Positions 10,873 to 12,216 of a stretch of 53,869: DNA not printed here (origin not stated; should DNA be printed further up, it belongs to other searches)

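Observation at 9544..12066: LicD + IspD-like cytidylyltransferase + D-2-hydroxyacid dehydrogenase: candidate pathway for an unusual CDP-activated phospho-substituent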

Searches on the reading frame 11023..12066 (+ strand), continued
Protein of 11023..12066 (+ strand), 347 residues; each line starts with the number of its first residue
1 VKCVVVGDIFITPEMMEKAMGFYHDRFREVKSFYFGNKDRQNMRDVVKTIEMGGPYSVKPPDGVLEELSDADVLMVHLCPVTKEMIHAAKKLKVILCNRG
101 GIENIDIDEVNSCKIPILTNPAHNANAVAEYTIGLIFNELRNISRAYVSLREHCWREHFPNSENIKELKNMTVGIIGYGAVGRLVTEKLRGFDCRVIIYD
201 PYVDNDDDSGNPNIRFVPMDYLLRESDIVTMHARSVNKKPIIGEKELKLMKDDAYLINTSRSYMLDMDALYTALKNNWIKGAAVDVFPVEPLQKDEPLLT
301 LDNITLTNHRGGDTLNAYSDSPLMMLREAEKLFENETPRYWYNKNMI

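Call 45: search_solved_structures(query=window:11023-12066:+, max_evalue=1e-34, show_alignments=4)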
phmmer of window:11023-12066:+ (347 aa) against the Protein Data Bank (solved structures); distinct sequences matched with E-value up to 1e-34: 5.
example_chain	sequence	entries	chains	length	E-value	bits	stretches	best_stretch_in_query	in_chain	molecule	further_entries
1wwk_A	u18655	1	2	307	2.7e-51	178.4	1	58-323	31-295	phosphoglycerate dehydrogenase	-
9whb_A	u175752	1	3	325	2.1e-37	132.7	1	55-332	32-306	3-phosphoglycerate dehydrogenase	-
3ddn_A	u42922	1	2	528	7.6e-35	124.3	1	62-318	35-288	D-3-phosphoglycerate dehydrogenase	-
1ygy_A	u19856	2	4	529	7.6e-35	124.3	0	62-318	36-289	D-3-phosphoglycerate dehydrogenase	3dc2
5aov_A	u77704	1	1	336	9.1e-35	124.1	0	59-345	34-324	GLYOXYLATE REDUCTASE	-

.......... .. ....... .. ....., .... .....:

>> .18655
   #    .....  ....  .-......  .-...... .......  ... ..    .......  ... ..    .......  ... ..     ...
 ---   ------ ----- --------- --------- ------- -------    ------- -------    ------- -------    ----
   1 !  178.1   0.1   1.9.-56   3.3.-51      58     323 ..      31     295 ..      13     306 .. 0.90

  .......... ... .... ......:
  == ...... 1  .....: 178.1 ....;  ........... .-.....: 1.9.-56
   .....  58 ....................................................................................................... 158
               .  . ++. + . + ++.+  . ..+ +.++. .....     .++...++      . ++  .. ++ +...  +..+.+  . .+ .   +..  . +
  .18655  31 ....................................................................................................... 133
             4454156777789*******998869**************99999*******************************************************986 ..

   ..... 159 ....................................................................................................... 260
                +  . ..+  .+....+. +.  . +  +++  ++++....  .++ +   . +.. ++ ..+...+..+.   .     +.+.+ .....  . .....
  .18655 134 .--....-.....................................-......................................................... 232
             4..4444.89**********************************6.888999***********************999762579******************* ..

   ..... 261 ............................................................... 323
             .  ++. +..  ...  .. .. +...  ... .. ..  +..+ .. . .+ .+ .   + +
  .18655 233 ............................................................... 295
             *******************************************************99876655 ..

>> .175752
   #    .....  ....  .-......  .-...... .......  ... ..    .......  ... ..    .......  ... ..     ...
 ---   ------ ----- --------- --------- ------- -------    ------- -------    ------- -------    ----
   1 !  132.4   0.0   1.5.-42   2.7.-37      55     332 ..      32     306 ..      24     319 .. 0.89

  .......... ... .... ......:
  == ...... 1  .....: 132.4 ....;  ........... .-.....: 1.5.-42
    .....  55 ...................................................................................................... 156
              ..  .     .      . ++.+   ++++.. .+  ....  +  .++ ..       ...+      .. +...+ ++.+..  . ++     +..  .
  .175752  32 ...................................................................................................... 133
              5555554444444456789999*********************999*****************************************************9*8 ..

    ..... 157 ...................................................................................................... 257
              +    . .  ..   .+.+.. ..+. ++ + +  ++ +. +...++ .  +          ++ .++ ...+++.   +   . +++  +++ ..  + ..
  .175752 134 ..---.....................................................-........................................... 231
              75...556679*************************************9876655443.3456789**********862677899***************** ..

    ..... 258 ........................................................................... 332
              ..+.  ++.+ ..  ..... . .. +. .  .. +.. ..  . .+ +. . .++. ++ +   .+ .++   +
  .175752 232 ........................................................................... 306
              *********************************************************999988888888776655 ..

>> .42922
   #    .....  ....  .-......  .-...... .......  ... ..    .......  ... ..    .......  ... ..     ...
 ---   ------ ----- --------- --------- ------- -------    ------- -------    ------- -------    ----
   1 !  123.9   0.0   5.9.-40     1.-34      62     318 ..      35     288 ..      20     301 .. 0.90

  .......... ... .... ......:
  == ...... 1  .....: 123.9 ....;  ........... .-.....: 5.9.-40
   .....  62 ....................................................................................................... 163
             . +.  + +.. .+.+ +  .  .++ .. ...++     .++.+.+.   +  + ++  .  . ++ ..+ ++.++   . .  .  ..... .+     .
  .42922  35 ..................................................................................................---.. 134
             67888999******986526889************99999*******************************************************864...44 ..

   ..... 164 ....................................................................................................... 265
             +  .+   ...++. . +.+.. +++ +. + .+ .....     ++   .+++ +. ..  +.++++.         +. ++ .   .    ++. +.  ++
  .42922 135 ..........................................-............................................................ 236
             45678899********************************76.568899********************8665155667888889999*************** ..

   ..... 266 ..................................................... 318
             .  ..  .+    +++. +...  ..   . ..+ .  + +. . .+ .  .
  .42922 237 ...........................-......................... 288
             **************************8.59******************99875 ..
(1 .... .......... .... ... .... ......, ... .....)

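Call 46: search_protein_representatives(protein=window:11023-12066:+)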
Query: 347 residues. Proteins with E-value up to 0.001 (for the whole library): 41796; up to 1e-10: 20137; up to 1e-30: 1373. The best 150 are listed.
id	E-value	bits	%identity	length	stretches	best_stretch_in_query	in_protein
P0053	2.7e-118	411.9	55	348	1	1-346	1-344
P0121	5.6e-95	335.2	49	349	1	1-345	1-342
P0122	1.3e-94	334.0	49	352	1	1-344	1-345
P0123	1.4e-89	317.6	47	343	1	1-334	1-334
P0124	1.9e-89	317.1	46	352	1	2-331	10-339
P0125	2.9e-85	303.3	43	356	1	1-345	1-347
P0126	1.9e-80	287.5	52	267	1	70-330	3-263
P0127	1.4e-66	241.9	41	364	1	38-337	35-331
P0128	2.7e-66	241.0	37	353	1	2-339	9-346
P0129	2.8e-66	240.9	36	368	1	2-338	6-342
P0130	3.2e-66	240.7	39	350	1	1-332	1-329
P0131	6.4e-66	239.7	38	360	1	1-341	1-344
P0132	8.9e-66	239.2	38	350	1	1-328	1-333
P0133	1.0e-65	239.0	38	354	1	1-338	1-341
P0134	2.3e-65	237.9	37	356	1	1-343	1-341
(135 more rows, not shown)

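Call 47: list_cluster_members(proteins=[P0121, P0122, P0123, P0124, P0125, P0127, P0128, P0129, P0130, P0131])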
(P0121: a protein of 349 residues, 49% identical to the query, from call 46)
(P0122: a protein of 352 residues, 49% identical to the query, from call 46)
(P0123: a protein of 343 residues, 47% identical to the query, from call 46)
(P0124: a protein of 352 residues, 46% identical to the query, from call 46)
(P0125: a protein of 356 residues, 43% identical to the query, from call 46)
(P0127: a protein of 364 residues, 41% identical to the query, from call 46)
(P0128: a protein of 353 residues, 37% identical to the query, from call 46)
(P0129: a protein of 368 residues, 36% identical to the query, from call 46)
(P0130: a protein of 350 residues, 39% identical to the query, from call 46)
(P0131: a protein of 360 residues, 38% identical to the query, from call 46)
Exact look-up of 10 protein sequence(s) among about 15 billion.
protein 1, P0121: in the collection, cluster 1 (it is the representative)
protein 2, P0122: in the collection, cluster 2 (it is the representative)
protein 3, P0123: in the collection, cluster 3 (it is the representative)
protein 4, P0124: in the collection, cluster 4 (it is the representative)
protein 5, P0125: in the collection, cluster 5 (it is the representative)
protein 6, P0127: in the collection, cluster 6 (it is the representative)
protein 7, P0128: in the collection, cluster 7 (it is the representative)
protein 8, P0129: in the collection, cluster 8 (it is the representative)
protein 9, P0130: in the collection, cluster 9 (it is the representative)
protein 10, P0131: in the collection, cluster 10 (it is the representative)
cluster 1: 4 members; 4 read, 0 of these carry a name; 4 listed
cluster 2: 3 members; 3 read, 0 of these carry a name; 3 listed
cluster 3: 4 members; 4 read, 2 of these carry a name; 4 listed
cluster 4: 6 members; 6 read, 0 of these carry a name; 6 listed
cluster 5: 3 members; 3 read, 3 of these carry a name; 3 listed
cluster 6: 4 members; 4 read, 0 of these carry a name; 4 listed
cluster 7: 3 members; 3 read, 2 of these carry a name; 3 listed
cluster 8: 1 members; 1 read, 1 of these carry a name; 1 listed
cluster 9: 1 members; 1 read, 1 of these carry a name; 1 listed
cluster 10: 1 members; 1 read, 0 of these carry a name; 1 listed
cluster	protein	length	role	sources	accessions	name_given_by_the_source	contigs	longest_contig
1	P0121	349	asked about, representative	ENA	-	-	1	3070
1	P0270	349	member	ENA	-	-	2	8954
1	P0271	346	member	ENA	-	-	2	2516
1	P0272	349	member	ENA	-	-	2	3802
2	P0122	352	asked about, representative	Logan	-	-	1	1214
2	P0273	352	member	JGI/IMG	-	-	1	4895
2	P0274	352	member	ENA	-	-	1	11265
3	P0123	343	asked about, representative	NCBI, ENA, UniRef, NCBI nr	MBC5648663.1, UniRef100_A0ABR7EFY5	2-hydroxyacid dehydrogenase [Christensenella sp. NSJ-35] | 2-hydroxyacid dehydrogenase n=2 Tax=Christensenella tenuis TaxID=2763033 ... | 2-hydroxyacid dehydrogenase [Christensenella tenuis]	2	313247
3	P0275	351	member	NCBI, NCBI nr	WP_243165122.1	2-hydroxyacid dehydrogenase [Christensenella tenuis]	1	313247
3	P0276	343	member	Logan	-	-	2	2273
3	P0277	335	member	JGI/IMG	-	-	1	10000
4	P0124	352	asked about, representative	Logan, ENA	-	-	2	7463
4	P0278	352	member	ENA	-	-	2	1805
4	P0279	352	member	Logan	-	-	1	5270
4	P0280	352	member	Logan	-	-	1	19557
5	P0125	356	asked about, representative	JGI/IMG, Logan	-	D-3-phosphoglycerate dehydrogenase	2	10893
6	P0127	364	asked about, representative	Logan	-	-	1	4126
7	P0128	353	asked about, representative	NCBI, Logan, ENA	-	-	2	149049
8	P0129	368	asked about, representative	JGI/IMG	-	D-3-phosphoglycerate dehydrogenase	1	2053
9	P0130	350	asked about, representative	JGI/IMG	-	D-3-phosphoglycerate dehydrogenase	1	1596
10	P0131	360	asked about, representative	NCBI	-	-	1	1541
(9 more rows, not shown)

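Call 51: find_related_loci(query=A1, collection=genome_contigs, flank=8000)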
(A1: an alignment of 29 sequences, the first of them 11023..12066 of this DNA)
Query A1 (347 aa) in genome_contigs; peptide patterns used: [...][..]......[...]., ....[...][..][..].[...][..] (x = any residue, [..] = any of these).
600 stretches matched a pattern (row limit reached: there are more); 580 encode a relative of the query (tblastn E <= 1e-3); the best 80 are kept; 80 distinct loci.
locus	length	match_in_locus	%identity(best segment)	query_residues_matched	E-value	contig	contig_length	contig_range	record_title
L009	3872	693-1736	57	1-346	1e-131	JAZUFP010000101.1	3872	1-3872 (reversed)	MAG: Acutalibacteraceae bacterium isolate T1900045293_TH20190063.MAGScoT_cleanbin_000020 SGB_6052_k141_294913, whole gen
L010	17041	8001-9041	55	1-344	1e-126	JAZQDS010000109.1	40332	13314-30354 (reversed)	MAG: Eubacteriales bacterium isolate T1900044636_TS20190102.MAGScoT_cleanbin_000019 SGB_1149_k141_920033, whole genome s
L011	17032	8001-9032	56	2-344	3e-126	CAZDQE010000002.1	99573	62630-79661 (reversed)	MAG TPA_asm: uncultured Eubacteriales bacterium isolate SRP315200_co1_962 genome assembly, contig: NODE_80_length_99573_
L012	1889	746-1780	55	2-345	2e-134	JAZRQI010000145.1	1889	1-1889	MAG: Acutalibacteraceae bacterium isolate T1900045365_YK20190055.MAGScoT_cleanbin_000008 SGB_6838_k141_139584, whole gen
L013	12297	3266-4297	56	2-344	1e-124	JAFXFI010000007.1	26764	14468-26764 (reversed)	MAG: Clostridia bacterium isolate RGIG6364 Sheep_Rectum-4__c60758, whole genome shotgun sequence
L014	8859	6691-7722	56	2-344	2e-124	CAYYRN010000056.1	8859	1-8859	MAG TPA_asm: uncultured Eubacteriales bacterium isolate SRP225648_co1_582 genome assembly, contig: NODE_20235_length_885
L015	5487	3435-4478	54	1-346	4e-124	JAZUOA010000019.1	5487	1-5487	MAG: Acutalibacteraceae bacterium isolate T1900044877_TS20190343.MAGScoT_cleanbin_000041 SGB_3196_k141_1426031, whole ge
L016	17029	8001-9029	55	1-340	4e-123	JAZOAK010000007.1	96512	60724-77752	MAG: Acutalibacteraceae bacterium isolate T1900044763_TS20190229.MAGScoT_cleanbin_000017 SGB_2381_k141_1054305, whole ge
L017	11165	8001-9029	55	1-340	2e-122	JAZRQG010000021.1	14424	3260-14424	MAG: Acutalibacteraceae bacterium isolate T1900045365_YK20190055.MAGScoT_cleanbin_000018 SGB_6840_k141_1841052, whole ge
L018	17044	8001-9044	53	1-347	1e-121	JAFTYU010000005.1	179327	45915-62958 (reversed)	MAG: Clostridia bacterium isolate RGIG4273 Roe_deer_Colon.Co__c137578, whole genome shotgun sequence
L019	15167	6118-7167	54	1-347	2e-121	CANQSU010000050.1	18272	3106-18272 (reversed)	MAG: uncultured Oscillospiraceae bacterium isolate Lapin-026__bin114 genome assembly, contig: Lapin-026__NODE_3581_lengt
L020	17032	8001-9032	55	1-343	3e-121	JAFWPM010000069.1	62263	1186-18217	MAG: Kiritimatiellae bacterium isolate RGIG5952 Sheep_Omasum-1__c246471, whole genome shotgun sequence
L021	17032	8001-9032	52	1-343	2e-121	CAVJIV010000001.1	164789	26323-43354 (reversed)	bacterium isolate G02627-L1_cleanbin_000004 genome assembly, contig: Spades_G02627-L1_contig_9, whole genome shotgun seq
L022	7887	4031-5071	48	1-347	3e-108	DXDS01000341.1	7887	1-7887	MAG TPA_asm: Candidatus Blautia avistercoris isolate 5548 CHK77__C603388_L7887_SAMEA104467286, whole genome shotgun sequ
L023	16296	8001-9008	49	1-343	1e-107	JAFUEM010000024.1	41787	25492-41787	MAG: Kiritimatiellae bacterium isolate RGIG4421 Roe_deer_Omasum-3__c1220, whole genome shotgun sequence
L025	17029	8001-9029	49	1-343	3e-102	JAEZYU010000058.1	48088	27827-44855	MAG: Bacillota bacterium isolate OH_PFB_25 k127_335793, whole genome shotgun sequence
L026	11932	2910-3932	49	1-344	1e-99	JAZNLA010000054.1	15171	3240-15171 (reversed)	MAG: Acutalibacteraceae bacterium isolate T1900044672_TS20190138.MAGScoT_cleanbin_000006 SGB_1596_k141_550745, whole gen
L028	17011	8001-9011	47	2-335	2e-98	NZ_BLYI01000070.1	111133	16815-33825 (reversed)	Anaerostipes butyraticus strain JCM 17466 sequence70, whole genome shotgun sequence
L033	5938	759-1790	47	1-347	1e-97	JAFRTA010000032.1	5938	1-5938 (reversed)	MAG: Clostridia bacterium isolate RGIG2774 Goat_Omasum-6__c39591, whole genome shotgun sequence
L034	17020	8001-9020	45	1-340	4e-97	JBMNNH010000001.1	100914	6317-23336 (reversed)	MAG: Acetivibrionales bacterium isolate SBF912LR0HQ0143 contig_16873, whole genome shotgun sequence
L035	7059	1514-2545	47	1-347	2e-97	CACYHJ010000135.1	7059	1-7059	MAG: Ruminococcaceae bacterium isolate RUG11941 genome assembly, contig: RUG11941_asm_135, whole genome shotgun sequence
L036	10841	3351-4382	47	1-347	2e-96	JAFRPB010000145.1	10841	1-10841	MAG: Clostridia bacterium isolate RGIG2671 Goat_Omasum-2__c373050, whole genome shotgun sequence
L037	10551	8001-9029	48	1-345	5e-96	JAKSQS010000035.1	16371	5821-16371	MAG: Clostridia bacterium isolate Horse_feces235 MAG235_35, whole genome shotgun sequence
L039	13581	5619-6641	46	1-344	8e-95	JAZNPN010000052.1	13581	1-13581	MAG: Clostridia bacterium isolate T1900044834_TS20190300.MAGScoT_cleanbin_000004 SGB_2910_k141_830852, whole genome shot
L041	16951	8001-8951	47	1-322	4e-93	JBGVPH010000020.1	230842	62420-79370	MAG: Candidatus Cryptobacteroides sp. isolate fecal_MAG_192 fecal_MAG_192_contig_0020, whole genome shotgun sequence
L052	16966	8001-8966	39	2-326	2e-74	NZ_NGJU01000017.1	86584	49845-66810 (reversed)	Vagococcus salmoninarum strain NCFB 2777 17, whole genome shotgun sequence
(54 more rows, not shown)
